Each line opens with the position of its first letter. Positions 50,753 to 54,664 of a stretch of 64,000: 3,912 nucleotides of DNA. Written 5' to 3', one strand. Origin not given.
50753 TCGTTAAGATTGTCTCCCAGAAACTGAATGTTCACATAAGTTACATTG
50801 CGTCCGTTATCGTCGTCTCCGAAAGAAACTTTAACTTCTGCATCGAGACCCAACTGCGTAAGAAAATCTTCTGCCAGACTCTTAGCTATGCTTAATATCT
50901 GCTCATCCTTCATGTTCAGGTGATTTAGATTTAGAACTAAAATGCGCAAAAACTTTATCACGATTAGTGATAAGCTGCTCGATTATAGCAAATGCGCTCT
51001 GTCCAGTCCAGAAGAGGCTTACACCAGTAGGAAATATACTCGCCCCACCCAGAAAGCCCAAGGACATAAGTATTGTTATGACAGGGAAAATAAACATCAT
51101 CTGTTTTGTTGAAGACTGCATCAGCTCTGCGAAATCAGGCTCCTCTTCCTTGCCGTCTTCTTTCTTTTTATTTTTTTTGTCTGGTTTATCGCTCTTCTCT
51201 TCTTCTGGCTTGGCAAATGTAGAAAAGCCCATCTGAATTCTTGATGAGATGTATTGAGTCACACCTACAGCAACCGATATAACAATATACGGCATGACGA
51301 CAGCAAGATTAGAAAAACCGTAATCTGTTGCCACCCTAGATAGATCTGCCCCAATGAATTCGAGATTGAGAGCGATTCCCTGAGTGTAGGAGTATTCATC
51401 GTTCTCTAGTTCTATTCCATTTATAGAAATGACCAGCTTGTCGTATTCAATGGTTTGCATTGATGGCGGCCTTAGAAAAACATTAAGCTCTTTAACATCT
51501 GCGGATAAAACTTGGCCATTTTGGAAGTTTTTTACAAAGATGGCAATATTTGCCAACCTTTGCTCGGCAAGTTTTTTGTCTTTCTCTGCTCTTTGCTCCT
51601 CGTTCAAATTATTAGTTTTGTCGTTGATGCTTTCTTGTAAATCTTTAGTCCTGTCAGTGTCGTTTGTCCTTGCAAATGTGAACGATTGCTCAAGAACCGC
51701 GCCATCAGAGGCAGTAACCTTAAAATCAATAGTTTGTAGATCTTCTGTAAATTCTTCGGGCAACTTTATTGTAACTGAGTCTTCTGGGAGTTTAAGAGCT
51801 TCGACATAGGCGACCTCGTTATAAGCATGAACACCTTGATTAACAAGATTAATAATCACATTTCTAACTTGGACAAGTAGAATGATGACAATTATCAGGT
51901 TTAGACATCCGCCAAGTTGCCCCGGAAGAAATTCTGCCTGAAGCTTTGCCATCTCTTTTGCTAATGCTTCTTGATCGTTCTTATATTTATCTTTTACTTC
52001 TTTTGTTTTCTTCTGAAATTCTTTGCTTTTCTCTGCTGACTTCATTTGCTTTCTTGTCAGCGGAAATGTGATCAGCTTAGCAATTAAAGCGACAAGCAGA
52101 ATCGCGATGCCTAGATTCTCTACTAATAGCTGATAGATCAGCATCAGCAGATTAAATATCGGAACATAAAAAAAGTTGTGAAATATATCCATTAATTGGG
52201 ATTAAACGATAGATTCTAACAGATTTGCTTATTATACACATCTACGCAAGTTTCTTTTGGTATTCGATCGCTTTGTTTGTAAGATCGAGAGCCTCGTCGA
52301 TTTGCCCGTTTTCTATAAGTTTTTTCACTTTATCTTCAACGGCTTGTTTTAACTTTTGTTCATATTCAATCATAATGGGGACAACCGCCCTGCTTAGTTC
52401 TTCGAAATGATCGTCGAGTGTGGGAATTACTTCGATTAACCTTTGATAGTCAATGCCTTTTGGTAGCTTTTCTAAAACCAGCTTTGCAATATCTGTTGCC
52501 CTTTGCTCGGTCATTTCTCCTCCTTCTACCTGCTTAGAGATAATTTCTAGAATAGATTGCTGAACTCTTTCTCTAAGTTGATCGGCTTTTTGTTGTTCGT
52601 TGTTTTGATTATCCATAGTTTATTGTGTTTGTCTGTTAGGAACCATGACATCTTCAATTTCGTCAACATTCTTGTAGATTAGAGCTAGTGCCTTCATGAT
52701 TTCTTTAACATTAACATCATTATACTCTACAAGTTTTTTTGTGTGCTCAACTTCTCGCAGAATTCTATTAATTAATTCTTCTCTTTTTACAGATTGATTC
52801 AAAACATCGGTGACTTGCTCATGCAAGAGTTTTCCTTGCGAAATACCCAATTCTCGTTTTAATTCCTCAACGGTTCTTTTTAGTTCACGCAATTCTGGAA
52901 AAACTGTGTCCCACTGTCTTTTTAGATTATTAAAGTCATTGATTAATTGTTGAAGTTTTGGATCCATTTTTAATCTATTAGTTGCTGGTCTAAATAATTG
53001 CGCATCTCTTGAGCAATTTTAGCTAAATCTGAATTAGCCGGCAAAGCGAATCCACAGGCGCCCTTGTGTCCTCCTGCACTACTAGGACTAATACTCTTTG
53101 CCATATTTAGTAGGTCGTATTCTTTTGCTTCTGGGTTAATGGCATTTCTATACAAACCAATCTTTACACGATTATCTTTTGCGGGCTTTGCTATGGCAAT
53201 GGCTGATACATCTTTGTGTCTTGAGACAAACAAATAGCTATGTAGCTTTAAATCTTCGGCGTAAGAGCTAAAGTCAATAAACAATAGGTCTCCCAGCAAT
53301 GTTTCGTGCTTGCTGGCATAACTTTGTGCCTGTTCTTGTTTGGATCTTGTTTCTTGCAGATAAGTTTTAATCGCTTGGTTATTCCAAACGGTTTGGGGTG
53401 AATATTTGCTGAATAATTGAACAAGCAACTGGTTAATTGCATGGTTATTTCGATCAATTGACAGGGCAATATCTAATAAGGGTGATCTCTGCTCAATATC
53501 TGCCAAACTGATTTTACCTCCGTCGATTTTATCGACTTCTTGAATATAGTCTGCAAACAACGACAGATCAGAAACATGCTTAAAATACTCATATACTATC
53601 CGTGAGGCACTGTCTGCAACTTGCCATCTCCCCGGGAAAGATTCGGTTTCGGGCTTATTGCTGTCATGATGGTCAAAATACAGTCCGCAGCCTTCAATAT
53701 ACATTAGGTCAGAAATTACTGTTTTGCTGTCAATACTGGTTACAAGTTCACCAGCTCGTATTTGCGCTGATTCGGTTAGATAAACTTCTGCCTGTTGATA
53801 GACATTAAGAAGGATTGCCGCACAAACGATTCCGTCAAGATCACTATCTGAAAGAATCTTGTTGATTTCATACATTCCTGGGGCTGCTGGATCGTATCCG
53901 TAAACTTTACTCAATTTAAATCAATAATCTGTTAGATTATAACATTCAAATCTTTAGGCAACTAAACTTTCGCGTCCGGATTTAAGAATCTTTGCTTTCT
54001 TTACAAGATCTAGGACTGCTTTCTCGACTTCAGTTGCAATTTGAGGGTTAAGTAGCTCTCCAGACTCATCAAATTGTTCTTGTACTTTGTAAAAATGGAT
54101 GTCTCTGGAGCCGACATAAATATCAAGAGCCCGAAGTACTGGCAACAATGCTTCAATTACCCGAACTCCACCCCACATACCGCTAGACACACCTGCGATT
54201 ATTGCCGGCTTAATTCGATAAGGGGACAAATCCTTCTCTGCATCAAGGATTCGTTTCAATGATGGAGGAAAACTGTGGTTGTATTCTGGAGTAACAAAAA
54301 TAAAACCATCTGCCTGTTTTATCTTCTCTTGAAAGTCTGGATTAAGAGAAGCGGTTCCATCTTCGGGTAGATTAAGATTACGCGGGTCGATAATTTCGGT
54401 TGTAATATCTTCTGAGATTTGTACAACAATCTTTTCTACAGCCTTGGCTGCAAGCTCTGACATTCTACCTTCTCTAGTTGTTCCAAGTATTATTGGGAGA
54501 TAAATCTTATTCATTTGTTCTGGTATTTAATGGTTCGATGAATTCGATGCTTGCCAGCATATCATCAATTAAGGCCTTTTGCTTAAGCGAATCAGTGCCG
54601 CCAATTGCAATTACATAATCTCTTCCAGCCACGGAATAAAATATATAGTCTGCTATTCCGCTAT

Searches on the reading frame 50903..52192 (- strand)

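Call 8: search_protein_families(library=pfam, proteins=[window:50903-52192:-], max_evalue=0.001)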
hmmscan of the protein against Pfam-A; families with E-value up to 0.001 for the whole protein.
window:50903-52192:- (429 aa): 2 families
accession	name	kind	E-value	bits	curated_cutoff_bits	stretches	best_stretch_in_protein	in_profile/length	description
PF02096.25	60KD_IMP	-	5.7e-24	85.4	35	1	28-411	2-163/163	60Kd inner membrane protein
PF11169.13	DUF2956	-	0.00045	20.8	25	0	312-361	25-74/102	Protein of unknown function (DUF2956)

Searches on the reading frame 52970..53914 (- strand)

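Call 8: search_protein_families(library=pfam, proteins=[window:52970-53914:-], max_evalue=0.001)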
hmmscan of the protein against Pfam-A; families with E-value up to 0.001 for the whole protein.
window:52970-53914:- (314 aa): 1 family
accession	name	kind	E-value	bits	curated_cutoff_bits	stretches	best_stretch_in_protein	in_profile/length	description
PF02272.25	DHHA1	-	0.00023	22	25.9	1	232-308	27-100/102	DHHA1 domain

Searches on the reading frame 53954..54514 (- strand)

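Call 20: search_protein_families(library=pfam, proteins=[window:53954-54514:-], max_evalue=0.0001)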
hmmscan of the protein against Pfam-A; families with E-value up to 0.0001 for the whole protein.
window:53954-54514:- (186 aa): 2 families
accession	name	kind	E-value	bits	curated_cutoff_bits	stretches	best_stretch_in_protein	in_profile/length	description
PF03358.20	FMN_red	-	4.1e-24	85.3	24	1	8-135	5-140/152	NADPH-dependent FMN reductase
PF02525.22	Flavodoxin_2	-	8.1e-06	26.1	27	1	30-91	38-101/198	Flavodoxin-like fold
